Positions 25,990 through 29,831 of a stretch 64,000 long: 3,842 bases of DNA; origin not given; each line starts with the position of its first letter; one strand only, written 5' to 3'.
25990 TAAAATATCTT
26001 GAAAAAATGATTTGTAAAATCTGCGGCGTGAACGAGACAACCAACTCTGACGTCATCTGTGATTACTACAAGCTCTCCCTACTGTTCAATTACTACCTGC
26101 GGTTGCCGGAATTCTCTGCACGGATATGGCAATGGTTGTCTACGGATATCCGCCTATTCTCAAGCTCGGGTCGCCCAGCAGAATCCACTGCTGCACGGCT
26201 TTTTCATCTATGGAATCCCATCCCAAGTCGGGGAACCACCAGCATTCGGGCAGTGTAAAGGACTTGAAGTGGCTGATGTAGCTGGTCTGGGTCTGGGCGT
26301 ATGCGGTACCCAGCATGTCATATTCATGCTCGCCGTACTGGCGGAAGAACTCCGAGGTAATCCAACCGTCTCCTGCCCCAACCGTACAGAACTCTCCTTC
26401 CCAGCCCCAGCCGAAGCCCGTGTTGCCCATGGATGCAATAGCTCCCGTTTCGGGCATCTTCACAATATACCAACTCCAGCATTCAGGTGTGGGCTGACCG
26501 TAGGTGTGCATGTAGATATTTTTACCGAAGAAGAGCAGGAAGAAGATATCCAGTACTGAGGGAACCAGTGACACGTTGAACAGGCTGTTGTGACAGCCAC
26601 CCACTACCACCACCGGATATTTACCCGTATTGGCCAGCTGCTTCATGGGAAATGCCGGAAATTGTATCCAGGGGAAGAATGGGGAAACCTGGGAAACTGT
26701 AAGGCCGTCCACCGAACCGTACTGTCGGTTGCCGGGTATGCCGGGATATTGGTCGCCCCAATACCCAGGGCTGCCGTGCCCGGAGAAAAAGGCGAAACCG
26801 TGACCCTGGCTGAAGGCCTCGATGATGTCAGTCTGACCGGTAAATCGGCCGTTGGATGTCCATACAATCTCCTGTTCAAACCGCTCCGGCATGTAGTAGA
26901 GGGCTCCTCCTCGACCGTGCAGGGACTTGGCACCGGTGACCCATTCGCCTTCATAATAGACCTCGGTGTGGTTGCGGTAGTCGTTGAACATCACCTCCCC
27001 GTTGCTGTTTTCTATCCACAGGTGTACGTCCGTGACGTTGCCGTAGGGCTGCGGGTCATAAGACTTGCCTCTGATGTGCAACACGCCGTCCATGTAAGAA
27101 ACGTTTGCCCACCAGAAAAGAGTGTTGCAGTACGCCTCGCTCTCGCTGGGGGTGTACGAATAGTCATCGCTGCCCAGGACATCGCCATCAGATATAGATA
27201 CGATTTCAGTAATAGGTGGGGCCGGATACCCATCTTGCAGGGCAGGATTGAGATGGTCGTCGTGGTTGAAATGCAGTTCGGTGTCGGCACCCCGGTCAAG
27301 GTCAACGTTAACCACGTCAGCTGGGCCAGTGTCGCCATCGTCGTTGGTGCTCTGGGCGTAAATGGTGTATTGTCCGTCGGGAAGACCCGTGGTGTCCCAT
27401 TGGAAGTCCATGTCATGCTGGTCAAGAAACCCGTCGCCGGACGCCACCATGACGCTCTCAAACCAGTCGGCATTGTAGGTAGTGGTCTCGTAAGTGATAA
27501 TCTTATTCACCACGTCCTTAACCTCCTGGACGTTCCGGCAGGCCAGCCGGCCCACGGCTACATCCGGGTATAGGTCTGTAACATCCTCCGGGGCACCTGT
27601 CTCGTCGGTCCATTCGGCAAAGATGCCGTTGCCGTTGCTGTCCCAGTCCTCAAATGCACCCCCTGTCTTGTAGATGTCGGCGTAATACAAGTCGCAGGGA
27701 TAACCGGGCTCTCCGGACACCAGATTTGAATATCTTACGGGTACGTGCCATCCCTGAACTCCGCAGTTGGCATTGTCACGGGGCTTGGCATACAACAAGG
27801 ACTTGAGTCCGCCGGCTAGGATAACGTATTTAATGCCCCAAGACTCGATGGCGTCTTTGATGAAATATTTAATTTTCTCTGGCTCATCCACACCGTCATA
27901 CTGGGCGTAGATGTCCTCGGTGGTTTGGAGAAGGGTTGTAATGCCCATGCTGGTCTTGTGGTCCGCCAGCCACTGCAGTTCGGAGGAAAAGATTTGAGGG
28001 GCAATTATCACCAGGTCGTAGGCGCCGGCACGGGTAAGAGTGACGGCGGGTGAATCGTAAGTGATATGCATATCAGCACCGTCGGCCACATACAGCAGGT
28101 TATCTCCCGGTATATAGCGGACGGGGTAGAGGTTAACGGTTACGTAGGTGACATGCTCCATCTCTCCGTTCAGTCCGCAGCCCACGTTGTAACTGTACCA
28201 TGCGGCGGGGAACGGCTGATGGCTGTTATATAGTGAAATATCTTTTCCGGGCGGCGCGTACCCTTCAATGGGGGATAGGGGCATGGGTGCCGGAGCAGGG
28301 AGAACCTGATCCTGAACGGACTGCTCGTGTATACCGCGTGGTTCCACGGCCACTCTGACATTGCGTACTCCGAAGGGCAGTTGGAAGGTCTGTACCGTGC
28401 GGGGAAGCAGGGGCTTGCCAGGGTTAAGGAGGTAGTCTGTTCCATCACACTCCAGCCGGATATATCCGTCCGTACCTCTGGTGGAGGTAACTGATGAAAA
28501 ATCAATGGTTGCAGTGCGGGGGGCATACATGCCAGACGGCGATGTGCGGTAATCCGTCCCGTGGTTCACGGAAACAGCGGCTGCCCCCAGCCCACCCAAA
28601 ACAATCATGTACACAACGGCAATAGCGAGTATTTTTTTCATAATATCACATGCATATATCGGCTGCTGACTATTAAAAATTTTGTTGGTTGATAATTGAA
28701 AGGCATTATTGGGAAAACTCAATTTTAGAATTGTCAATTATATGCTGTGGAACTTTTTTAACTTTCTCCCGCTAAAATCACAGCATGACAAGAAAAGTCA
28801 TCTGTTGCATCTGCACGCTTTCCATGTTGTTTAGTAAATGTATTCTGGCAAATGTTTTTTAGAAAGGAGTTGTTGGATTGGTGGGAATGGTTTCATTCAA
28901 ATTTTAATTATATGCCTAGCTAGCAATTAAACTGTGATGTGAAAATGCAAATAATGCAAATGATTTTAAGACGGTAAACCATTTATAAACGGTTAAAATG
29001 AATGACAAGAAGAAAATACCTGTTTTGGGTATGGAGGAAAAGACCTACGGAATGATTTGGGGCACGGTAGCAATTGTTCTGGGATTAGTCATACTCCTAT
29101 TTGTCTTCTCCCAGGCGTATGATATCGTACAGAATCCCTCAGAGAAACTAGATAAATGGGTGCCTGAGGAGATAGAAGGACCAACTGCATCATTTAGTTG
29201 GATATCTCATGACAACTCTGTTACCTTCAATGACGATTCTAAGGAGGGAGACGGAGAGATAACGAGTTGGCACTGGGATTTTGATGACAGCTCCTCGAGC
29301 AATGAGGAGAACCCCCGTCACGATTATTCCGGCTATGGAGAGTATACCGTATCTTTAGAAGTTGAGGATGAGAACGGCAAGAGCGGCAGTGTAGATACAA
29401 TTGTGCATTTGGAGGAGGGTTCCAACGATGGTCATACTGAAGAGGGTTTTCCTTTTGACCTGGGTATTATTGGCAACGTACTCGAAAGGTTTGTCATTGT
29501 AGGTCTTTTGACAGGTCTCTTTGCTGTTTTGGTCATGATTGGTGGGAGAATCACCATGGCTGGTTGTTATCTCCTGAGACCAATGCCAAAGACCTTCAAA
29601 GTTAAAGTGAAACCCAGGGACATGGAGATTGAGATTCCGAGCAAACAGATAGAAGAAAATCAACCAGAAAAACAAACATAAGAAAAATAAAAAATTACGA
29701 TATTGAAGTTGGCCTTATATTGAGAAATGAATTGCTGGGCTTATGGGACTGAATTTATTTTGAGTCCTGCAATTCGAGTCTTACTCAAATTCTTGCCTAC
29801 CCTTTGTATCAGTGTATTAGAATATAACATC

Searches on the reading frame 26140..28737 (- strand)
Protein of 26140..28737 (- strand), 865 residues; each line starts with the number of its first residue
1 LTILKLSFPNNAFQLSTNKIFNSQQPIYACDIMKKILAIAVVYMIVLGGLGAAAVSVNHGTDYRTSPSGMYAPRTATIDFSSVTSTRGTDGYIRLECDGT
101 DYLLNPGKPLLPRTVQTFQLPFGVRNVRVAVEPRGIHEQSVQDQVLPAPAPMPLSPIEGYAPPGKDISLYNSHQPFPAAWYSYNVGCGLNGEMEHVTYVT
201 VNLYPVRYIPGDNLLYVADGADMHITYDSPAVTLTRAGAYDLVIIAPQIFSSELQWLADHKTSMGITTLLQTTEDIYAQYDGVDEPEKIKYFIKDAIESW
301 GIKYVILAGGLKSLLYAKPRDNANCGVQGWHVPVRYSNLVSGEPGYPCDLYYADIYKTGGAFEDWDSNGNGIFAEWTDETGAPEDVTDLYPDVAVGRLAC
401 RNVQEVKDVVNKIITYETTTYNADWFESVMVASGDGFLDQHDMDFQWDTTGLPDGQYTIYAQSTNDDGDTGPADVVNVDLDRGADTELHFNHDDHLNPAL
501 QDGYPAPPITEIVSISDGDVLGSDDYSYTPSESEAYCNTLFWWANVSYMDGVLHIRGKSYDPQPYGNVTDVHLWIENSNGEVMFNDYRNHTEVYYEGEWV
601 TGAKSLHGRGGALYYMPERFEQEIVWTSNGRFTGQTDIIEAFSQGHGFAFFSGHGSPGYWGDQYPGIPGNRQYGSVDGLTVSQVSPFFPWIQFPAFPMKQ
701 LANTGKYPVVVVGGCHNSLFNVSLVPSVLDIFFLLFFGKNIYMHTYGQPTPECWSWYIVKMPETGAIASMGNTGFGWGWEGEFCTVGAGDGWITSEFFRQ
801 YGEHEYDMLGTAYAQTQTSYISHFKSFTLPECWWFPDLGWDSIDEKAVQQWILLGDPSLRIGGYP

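Call 65: search_protein_families(library=pfam, proteins=[window:26140-28737:-], max_evalue=0.001)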
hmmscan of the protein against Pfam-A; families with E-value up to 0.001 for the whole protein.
window:26140-28737:- (865 aa): 2 families
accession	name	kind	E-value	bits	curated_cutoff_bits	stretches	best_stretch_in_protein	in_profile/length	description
PF01364.23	Peptidase_C25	-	5.2e-53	181.1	23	2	243-467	2-200/374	Peptidase family C25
PF08126.16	Propeptide_C25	-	5.3e-06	26.1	22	1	74-235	27-180/205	Propeptide_C25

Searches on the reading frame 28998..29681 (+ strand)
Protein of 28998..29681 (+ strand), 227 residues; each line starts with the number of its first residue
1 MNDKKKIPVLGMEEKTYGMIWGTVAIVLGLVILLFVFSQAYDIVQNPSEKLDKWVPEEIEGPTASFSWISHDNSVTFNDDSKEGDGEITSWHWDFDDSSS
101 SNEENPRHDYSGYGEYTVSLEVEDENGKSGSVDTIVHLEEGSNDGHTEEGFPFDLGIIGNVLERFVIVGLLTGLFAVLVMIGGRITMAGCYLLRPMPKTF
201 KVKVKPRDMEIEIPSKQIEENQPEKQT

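Call 65: search_protein_families(library=pfam, proteins=[window:28998-29681:+], max_evalue=0.001)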
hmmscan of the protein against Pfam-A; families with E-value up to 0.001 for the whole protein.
window:28998-29681:+ (227 aa): 2 families
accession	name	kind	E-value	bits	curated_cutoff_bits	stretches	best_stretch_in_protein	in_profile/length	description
PF18911.6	PKD_4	-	8.9e-16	58.2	27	1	70-135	15-81/85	PKD domain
PF00801.26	PKD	-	7.1e-10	39.2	23.5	1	73-130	15-73/80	PKD domain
